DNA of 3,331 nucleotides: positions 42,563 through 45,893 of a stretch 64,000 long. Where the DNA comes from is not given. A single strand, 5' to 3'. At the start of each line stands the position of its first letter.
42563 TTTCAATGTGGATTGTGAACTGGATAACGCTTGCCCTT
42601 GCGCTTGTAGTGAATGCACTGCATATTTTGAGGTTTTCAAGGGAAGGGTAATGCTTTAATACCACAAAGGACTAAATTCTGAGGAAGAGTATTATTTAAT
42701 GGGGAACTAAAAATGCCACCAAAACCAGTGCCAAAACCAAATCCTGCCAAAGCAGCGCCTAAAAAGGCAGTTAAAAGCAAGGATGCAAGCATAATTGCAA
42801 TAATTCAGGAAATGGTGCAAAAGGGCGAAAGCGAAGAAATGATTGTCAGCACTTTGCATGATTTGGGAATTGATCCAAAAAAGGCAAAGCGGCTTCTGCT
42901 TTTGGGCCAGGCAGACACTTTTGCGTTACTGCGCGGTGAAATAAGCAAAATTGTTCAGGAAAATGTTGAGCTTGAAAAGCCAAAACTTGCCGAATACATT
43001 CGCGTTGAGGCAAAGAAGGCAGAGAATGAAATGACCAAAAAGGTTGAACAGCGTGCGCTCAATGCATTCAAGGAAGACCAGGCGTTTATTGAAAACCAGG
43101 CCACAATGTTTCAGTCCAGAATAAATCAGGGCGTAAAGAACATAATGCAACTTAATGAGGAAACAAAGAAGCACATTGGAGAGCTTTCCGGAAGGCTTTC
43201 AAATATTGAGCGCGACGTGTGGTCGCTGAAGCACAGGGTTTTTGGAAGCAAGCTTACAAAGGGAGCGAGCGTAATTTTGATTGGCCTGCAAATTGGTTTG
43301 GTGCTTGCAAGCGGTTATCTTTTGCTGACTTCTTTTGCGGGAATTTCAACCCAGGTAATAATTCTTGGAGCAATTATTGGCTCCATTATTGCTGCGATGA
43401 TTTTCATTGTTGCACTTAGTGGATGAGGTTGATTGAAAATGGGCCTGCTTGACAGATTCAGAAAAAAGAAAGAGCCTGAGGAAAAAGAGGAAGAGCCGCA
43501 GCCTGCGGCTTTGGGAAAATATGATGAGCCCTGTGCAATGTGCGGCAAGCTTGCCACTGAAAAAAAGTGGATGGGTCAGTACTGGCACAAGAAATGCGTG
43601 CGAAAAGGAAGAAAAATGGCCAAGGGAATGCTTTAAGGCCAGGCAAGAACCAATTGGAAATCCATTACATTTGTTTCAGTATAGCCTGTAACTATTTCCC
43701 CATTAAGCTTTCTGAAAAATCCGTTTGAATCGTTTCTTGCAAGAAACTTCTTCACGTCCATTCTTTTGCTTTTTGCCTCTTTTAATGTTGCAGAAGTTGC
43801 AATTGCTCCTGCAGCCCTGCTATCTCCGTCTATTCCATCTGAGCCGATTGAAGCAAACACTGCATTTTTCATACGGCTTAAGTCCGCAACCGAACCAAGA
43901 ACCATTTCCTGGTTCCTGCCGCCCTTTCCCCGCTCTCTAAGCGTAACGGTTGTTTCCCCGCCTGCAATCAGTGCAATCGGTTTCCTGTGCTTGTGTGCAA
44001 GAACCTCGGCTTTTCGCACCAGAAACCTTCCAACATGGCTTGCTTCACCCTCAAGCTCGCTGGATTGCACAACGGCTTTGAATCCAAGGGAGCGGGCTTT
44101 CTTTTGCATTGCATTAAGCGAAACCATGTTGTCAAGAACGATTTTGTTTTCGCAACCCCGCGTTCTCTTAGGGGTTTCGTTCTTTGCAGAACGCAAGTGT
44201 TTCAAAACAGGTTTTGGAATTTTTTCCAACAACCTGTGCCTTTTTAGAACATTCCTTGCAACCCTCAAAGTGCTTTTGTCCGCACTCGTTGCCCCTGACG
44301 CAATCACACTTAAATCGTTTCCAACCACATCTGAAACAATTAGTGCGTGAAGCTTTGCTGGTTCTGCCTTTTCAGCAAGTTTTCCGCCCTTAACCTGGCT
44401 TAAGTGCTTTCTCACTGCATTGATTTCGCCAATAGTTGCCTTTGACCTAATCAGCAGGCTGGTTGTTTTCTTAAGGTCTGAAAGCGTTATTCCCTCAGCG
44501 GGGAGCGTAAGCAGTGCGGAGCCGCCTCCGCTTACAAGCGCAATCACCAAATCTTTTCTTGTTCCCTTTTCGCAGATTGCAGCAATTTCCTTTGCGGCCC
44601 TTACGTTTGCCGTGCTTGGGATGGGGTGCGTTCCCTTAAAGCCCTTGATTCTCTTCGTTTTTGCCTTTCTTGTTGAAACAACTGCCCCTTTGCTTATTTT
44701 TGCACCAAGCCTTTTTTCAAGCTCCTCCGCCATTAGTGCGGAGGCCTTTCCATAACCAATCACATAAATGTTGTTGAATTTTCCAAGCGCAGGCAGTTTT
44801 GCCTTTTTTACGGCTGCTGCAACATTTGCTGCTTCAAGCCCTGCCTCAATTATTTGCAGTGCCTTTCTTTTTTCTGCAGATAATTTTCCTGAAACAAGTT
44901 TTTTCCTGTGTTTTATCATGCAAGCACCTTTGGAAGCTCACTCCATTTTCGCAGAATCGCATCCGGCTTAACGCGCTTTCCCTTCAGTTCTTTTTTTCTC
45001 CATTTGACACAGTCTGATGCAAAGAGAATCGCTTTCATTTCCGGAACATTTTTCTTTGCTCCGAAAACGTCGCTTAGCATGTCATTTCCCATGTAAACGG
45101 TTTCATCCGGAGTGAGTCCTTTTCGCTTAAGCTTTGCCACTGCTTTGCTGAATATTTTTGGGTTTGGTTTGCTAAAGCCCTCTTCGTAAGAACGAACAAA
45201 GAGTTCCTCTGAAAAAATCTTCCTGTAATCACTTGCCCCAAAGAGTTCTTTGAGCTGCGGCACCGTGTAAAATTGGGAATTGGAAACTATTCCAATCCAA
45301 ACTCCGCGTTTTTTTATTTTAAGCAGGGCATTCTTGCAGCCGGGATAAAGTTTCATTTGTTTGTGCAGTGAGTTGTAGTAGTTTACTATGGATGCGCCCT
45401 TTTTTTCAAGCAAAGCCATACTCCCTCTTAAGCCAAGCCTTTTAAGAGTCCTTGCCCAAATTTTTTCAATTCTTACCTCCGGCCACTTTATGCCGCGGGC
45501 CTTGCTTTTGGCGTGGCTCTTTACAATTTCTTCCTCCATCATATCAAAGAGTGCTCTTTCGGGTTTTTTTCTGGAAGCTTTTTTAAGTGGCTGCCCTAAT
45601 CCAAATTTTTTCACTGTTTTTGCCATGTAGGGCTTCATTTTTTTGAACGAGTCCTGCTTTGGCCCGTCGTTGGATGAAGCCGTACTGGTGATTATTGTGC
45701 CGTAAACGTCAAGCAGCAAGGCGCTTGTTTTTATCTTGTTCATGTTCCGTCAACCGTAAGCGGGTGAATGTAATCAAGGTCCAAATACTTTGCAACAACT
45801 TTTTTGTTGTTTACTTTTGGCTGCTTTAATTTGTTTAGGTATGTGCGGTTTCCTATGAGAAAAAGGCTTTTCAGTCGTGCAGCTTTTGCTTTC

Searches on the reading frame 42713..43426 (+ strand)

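Call 30: search_protein_families(library=pfam, proteins=[window:42713-43426:+], max_evalue=0.001)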
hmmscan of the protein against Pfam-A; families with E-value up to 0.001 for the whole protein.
window:42713-43426:+ (237 aa): 1 family
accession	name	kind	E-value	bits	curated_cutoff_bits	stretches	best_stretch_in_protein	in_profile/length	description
PF15294.11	Leu_zip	-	0.00026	21.1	28.2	1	33-176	93-228/275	Leucine zipper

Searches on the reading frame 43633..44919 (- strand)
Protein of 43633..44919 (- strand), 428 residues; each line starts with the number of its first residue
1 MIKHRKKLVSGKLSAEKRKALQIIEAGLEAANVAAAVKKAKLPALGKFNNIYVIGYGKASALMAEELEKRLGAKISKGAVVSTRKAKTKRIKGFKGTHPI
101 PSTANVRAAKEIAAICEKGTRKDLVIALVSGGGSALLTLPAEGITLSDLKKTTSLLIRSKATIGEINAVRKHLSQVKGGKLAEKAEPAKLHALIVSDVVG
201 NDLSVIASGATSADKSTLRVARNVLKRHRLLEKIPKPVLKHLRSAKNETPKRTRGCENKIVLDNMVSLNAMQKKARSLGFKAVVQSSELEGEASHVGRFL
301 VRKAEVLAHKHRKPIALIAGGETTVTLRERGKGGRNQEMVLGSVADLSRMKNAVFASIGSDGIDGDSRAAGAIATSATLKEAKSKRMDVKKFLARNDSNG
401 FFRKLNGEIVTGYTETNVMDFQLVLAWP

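Call 30: search_protein_families(library=pfam, proteins=[window:43633-44919:-], max_evalue=0.001)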
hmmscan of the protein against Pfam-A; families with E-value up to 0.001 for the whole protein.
window:43633-44919:- (428 aa): 2 families
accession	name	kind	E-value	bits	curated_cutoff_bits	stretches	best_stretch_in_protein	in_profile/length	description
PF13660.11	DUF4147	-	5.7e-69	232.6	23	1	20-243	2-234/234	Domain of unknown function (DUF4147)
PF05161.18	MOFRL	-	4.1e-36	123.8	28.3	1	316-420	2-106/106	MOFRL family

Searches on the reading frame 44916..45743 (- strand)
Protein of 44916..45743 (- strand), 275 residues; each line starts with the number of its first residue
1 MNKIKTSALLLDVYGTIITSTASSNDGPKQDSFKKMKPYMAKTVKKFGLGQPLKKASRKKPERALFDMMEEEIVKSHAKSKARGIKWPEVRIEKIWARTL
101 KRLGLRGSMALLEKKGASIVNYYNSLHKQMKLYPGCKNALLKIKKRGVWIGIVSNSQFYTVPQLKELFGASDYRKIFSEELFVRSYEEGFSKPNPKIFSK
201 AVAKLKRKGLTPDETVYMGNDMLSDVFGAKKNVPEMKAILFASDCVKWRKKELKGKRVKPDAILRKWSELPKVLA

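Call 30: search_protein_families(library=pfam, proteins=[window:44916-45743:-], max_evalue=0.001)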
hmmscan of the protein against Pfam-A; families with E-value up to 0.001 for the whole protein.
window:44916-45743:- (275 aa): 3 families
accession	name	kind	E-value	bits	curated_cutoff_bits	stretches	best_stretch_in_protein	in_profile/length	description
PF00702.32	Hydrolase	-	5.7e-12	46.9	26.4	1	8-230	3-188/191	haloacid dehalogenase-like hydrolase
PF13419.12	HAD_2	-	6.2e-11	43.2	23.8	1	117-231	63-170/178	Haloacid dehalogenase-like hydrolase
PF13242.12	Hydrolase_like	-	0.00061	20.1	22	0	191-265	3-70/75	HAD-hyrolase-like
